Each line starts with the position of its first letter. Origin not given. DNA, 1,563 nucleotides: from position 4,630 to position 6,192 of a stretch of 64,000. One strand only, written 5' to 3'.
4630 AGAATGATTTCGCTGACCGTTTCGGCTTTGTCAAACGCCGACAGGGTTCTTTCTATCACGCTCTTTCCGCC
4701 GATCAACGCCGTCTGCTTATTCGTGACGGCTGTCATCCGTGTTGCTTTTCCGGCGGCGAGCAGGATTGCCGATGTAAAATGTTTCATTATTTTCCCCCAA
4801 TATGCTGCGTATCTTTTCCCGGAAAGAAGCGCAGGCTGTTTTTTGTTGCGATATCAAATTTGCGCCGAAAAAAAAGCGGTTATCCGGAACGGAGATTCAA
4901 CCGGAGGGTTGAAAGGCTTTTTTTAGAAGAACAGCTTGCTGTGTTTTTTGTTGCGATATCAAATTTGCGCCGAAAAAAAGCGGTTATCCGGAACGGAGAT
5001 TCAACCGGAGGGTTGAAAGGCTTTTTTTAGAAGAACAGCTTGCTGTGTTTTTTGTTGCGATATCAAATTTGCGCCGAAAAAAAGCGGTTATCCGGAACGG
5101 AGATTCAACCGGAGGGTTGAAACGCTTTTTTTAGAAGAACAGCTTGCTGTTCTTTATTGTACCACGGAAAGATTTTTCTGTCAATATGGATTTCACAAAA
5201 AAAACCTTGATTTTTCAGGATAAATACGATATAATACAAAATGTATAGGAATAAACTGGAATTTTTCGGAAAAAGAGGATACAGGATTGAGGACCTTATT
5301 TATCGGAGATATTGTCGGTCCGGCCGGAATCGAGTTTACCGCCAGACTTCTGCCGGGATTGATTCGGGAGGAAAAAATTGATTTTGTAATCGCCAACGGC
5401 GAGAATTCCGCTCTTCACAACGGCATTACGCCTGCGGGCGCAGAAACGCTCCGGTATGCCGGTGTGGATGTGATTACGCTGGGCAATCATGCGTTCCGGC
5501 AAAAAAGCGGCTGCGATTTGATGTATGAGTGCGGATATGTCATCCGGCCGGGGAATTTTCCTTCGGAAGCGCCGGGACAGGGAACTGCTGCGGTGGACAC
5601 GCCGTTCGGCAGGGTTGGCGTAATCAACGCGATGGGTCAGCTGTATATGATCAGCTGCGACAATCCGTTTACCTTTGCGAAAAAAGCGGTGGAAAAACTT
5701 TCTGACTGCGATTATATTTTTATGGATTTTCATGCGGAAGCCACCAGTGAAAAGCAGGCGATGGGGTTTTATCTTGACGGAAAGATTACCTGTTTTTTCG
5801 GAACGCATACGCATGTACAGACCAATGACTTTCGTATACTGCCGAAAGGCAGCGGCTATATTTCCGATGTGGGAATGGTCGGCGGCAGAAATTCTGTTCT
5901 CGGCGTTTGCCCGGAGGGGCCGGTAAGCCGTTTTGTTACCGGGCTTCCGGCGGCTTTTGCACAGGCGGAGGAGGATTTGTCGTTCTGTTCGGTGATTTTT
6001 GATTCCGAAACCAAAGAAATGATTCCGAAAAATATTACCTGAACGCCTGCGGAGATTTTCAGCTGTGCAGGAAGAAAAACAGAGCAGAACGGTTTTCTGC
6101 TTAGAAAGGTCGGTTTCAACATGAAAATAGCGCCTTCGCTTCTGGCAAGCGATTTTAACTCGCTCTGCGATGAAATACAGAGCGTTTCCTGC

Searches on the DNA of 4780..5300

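Call 9: search_rna_families(source=window, start=4780, end=5300, threshold=evalue, max_evalue=10, show_alignments=3)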
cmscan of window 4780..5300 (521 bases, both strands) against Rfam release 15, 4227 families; matches with E-value up to 10: 6.
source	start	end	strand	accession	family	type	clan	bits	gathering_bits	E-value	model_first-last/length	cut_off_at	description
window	4812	4894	+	RF01705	Flavo-1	Gene; sRNA;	-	14.8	42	3.3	1-76/76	no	Flavo-1 RNA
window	5109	5269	+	RF01578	RUF1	Gene; sRNA;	-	12.9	70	7.4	1-264/264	no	Plasmodium RNA of unkown function RUF1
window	5042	5170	+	RF02734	Cgb105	Gene; sRNA;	-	11.8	163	6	1-134/134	no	Corynebacterium sRNA 105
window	5020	5055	-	RF01675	CrcZ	Gene; sRNA;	-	8.6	95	5.3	1-398/398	no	Pseudomonas sRNA CrcZ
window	4916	4951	-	RF01675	CrcZ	Gene; sRNA;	-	8.6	95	5.3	1-398/398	no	Pseudomonas sRNA CrcZ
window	5118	5150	-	RF02091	DAOA-AS1_2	Gene; lncRNA;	-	8.4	43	10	173-205/205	no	DAOA antisense RNA 1 conserved region 2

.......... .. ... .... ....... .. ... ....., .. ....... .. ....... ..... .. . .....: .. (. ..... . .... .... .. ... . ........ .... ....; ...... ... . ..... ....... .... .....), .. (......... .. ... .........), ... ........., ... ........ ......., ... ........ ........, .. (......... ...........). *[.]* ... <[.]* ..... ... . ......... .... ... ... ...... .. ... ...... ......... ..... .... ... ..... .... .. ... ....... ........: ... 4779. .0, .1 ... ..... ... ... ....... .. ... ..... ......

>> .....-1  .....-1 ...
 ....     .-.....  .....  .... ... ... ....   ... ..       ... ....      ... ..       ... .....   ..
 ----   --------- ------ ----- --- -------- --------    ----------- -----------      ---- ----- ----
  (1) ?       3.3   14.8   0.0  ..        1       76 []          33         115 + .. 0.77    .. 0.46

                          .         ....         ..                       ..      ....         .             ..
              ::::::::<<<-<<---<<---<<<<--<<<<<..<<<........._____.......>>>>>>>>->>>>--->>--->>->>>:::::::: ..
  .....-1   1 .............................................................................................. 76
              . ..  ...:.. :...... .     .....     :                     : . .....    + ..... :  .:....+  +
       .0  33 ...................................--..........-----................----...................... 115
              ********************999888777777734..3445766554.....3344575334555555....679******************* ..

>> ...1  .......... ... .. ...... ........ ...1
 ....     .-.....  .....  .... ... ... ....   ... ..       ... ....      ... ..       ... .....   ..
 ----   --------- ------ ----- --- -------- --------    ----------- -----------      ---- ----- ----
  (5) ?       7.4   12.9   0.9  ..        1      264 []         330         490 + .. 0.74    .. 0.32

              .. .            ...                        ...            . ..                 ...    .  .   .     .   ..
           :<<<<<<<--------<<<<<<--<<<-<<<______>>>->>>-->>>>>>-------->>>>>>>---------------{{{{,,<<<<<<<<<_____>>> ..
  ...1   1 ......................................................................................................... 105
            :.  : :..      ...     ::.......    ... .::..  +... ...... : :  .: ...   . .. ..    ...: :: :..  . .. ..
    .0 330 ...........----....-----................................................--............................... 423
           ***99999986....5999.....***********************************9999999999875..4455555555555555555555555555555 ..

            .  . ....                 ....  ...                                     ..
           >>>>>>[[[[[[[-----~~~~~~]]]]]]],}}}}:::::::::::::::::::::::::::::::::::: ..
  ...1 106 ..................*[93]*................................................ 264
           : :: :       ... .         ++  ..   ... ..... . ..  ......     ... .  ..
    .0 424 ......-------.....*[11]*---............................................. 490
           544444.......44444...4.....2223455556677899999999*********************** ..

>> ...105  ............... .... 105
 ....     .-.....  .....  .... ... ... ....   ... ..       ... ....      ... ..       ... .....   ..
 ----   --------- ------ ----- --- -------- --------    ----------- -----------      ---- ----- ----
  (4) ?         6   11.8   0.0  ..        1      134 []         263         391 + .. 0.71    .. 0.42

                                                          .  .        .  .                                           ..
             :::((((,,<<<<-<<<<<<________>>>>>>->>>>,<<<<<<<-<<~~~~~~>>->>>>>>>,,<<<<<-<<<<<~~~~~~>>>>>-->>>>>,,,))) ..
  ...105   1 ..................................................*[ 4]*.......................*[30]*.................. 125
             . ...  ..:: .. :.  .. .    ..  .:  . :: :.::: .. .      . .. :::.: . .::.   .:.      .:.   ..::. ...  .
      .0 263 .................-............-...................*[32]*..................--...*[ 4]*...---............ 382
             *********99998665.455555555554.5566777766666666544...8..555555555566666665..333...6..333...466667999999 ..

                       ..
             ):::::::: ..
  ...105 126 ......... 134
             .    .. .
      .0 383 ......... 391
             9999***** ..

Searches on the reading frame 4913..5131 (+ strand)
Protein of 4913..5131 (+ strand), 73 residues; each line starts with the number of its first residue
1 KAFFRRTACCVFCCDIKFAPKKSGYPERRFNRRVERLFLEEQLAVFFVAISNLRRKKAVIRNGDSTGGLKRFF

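Call 53: find_homologous_proteins(query=window:4913-5131:+, max_evalue=10)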
Query seq(73 aa): no candidate shares three 5-residue words with the query. No homologue found.

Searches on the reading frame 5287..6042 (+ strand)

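Call 86: search_protein_families(library=ncbifam, proteins=[window:5287-6042:+], max_evalue=0.00001)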
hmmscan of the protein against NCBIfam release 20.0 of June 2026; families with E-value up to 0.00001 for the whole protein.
window:5287-6042:+ (251 aa): 1 family
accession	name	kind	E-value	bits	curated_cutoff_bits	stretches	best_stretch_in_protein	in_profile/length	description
TIGR00282.1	TIGR00282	hypoth_equivalog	2.4e-73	246.8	254.15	1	1-243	1-246/266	TIGR00282 family metallophosphoesterase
